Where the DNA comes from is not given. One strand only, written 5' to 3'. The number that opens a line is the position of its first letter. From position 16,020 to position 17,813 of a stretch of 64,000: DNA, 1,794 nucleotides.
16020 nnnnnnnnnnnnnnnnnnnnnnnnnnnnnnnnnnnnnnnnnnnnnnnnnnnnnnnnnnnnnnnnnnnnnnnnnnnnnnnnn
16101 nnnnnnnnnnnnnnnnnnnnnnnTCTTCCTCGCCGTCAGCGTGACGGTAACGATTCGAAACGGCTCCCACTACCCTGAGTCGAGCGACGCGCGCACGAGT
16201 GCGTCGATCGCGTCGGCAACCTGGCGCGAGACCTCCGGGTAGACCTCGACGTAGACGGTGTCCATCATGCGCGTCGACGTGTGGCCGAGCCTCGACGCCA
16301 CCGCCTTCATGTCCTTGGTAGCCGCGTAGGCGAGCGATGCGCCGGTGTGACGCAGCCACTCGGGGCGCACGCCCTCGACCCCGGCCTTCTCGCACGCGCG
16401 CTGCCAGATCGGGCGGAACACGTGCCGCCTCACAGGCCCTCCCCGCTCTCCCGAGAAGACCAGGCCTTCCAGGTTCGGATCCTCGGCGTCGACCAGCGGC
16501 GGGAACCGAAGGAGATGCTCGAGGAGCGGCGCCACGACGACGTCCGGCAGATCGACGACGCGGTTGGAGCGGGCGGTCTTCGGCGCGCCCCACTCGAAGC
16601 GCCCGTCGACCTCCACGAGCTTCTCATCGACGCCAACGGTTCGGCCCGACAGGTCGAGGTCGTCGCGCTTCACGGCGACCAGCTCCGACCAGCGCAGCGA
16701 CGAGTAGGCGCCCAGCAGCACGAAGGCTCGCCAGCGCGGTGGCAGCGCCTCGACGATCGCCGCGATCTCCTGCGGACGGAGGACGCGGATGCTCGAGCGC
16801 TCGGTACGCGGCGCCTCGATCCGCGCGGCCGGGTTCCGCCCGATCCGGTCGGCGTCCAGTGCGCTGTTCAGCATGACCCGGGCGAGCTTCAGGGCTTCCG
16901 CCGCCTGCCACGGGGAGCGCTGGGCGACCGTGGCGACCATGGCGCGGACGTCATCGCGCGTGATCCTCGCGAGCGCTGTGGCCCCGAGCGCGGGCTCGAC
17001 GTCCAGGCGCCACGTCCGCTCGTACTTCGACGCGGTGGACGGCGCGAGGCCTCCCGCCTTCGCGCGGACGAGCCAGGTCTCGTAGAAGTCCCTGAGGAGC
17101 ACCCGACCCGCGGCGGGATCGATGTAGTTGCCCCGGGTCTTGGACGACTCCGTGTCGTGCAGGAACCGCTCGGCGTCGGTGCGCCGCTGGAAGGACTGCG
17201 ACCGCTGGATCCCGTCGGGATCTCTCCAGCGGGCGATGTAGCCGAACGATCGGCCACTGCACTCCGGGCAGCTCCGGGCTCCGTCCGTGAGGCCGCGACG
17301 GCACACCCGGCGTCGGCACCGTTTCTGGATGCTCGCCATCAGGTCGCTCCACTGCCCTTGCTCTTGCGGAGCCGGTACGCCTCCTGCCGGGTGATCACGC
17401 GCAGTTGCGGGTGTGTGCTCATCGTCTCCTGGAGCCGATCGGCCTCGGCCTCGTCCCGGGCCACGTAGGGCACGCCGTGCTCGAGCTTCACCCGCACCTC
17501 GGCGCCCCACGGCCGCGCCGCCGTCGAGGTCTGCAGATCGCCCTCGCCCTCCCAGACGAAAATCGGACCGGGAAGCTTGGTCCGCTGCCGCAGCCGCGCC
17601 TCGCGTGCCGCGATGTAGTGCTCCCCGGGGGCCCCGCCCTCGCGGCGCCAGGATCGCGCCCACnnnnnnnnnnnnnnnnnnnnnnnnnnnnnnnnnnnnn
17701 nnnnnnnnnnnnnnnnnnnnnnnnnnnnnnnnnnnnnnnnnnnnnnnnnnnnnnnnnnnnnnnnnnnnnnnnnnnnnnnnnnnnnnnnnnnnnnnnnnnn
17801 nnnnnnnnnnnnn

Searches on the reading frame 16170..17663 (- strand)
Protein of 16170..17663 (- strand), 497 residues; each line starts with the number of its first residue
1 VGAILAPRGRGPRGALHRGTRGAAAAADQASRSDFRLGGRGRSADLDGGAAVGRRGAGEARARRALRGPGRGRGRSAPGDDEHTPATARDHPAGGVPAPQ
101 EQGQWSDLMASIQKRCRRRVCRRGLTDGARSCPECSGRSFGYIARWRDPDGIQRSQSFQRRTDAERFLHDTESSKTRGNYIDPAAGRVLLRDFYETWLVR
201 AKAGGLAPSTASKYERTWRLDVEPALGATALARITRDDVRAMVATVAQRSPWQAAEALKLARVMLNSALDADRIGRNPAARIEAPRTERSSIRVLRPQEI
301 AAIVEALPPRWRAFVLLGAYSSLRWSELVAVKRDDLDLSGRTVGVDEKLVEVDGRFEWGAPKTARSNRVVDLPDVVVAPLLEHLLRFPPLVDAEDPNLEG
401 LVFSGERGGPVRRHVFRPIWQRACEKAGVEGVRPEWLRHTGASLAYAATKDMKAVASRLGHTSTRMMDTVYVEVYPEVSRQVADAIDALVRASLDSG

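Call 40: search_protein_families(library=pfam, proteins=[window:16170-17663:-], max_evalue=0.001)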
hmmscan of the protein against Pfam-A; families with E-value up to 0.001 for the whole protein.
window:16170-17663:- (497 aa): 3 families
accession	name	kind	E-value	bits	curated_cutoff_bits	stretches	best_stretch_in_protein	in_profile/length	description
PF00589.27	Phage_integrase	-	1.1e-13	51.7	27.1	1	294-475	2-169/172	Phage integrase family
PF22022.2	Phage_int_M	-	2.9e-07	31.1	27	1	195-283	6-94/96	Phage integrase central domain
PF14659.12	Phage_int_SAM_3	-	2.2e-05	25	22.6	1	190-242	2-53/58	Phage integrase, N-terminal SAM-like domain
